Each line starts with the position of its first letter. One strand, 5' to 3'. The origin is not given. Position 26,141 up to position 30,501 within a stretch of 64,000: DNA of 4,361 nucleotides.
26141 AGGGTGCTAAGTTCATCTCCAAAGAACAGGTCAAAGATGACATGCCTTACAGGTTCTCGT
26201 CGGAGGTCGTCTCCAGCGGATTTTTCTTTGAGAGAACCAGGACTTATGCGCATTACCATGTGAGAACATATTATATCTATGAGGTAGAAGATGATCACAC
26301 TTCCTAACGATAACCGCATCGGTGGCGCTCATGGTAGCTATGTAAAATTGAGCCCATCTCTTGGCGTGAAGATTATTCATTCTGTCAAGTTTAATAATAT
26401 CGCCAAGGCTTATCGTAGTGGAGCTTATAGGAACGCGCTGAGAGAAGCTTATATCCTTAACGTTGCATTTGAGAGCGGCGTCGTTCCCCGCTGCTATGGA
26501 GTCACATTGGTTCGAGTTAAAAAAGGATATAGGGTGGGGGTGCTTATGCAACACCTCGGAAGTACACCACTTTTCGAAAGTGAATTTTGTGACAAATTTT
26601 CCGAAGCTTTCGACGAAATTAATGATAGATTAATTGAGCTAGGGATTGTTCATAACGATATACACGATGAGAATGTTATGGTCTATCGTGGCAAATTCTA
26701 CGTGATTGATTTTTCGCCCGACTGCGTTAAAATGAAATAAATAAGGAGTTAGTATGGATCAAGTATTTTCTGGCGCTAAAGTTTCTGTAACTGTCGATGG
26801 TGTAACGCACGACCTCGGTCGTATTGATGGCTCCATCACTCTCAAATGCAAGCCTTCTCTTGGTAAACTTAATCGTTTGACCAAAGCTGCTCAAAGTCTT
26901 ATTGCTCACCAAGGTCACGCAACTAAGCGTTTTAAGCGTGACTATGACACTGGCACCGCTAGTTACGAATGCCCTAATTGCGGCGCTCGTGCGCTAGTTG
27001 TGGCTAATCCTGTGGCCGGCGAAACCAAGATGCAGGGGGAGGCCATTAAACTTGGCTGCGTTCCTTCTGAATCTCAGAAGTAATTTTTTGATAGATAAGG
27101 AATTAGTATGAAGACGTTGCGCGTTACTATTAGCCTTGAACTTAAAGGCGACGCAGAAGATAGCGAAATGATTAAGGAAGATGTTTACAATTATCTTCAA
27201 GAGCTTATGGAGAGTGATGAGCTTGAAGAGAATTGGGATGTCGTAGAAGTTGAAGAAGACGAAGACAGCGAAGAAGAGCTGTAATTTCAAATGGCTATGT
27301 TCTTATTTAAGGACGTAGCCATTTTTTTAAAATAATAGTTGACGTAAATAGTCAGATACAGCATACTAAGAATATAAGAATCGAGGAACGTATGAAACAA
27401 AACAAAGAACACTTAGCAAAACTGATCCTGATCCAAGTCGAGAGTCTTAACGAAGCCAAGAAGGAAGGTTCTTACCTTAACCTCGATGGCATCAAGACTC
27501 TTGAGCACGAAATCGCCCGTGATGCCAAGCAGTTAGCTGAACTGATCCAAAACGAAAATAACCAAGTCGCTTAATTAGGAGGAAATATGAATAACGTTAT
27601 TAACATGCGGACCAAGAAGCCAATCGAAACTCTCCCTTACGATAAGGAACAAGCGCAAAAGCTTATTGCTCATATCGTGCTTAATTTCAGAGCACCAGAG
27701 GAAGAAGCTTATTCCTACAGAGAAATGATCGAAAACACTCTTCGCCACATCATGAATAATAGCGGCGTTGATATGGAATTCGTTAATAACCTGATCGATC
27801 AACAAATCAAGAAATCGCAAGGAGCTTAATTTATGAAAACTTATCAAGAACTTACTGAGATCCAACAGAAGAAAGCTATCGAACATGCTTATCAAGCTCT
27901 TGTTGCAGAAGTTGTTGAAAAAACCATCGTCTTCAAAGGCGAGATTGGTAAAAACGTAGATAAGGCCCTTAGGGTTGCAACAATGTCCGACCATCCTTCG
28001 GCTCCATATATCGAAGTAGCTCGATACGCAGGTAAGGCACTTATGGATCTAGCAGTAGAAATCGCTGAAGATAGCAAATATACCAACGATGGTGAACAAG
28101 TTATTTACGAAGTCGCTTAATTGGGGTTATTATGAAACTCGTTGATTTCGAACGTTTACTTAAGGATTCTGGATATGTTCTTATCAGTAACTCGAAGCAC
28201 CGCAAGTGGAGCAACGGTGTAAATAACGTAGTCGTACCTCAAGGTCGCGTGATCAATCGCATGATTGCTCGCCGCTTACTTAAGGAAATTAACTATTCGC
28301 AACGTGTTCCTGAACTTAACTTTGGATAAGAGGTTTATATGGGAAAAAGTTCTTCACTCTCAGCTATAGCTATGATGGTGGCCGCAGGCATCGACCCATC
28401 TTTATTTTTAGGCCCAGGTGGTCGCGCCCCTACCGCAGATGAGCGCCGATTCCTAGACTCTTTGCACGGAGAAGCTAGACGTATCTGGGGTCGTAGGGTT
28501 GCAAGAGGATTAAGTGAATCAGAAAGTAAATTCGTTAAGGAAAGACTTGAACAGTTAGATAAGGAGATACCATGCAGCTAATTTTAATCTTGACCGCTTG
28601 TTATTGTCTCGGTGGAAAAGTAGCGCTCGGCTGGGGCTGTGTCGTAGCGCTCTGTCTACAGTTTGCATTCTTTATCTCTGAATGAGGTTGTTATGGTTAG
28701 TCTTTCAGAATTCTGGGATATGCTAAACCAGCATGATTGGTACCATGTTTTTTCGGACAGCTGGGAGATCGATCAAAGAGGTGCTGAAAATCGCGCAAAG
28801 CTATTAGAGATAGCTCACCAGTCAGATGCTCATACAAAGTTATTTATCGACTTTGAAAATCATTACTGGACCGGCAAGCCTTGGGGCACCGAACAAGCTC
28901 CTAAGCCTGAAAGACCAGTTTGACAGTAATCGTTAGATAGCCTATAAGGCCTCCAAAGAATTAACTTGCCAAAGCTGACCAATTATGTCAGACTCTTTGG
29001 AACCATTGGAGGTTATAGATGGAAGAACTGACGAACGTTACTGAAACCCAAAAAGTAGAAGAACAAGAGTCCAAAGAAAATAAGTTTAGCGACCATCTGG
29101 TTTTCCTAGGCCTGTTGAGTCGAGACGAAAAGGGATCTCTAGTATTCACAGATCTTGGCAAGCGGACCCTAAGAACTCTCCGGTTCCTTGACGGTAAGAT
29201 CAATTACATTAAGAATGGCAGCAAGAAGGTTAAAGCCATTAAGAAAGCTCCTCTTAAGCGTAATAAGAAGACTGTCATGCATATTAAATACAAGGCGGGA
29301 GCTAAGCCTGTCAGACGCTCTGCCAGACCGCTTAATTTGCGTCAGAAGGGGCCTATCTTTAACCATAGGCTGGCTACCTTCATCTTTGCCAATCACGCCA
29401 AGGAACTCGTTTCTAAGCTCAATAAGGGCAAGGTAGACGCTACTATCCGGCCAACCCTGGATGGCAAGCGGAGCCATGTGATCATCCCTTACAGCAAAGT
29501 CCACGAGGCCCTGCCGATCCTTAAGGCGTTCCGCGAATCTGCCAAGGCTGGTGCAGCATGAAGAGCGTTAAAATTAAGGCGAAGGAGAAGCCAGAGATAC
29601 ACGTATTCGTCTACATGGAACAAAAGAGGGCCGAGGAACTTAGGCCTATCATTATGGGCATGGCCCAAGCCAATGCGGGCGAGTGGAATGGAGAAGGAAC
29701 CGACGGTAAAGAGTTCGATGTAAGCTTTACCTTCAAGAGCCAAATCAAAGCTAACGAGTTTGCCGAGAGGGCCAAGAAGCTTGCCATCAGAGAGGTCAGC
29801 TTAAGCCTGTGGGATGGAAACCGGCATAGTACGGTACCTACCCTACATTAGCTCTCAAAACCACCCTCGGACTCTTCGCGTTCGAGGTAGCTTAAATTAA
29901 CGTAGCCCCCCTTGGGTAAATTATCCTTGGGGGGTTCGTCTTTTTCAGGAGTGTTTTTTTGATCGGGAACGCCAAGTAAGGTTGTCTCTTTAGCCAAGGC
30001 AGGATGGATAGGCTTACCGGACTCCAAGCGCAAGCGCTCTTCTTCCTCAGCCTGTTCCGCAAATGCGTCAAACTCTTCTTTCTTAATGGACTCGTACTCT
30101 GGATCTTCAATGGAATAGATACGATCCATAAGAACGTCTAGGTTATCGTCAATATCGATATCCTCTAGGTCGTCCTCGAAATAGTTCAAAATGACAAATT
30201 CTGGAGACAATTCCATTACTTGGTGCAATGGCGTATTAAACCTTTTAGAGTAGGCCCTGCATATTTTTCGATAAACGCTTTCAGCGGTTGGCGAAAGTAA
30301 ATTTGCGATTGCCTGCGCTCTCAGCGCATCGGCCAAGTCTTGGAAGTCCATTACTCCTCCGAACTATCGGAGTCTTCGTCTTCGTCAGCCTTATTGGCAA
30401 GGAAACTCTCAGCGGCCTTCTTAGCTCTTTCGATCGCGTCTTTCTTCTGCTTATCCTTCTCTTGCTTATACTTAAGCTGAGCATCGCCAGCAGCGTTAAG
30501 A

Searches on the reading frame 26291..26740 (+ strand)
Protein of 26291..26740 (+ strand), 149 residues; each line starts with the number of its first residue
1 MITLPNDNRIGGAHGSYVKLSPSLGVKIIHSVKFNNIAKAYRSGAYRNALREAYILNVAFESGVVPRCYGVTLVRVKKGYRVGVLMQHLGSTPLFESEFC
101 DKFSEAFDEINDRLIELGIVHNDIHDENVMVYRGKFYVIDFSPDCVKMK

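Call 42: search_protein_families(library=pfam, proteins=[window:26291-26740:+], max_evalue=0.01)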
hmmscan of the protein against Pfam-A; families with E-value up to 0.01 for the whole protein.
window:26291-26740:+ (149 aa): 4 families
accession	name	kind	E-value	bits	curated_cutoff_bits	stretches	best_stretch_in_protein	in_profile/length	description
PF01163.29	RIO1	-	4e-05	23.8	22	1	42-142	48-149/187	RIO domain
PF01636.29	APH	-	0.00022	21.5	23.2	1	116-141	167-194/239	Phosphotransferase enzyme family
PF19974.5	TCAD9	-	0.00086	19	40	1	116-142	296-322/429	Ternary complex associated domain 9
PF18762.7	Kinase-PolyVal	-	0.0014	19.1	27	1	115-140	128-153/160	Serine/Threonine/Tyrosine Kinase found in polyvalent proteins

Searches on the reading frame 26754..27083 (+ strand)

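Call 42: search_protein_families(library=pfam, proteins=[window:26754-27083:+], max_evalue=0.01)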
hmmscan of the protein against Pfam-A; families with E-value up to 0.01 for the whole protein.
window:26754-27083:+ (109 aa): 2 families
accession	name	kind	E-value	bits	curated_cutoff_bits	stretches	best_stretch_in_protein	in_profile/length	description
PF00720.22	SSI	-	0.00067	20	23.9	1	12-72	7-69/92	Subtilisin inhibitor-like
PF23455.1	DUF7129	-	0.0039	17.3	30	1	64-80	5-21/45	Domain of unknown function (DUF7129)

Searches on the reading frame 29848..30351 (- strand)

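Call 42: search_protein_families(library=pfam, proteins=[window:29848-30351:-], max_evalue=0.01)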
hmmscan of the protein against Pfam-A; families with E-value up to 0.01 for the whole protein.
window:29848-30351:- (167 aa): 1 family
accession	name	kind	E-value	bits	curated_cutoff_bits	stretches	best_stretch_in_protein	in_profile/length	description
PF17021.10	Mei5_like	-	0.0099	16.4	32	0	20-97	26-104/118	Putative double-strand recombination repair-like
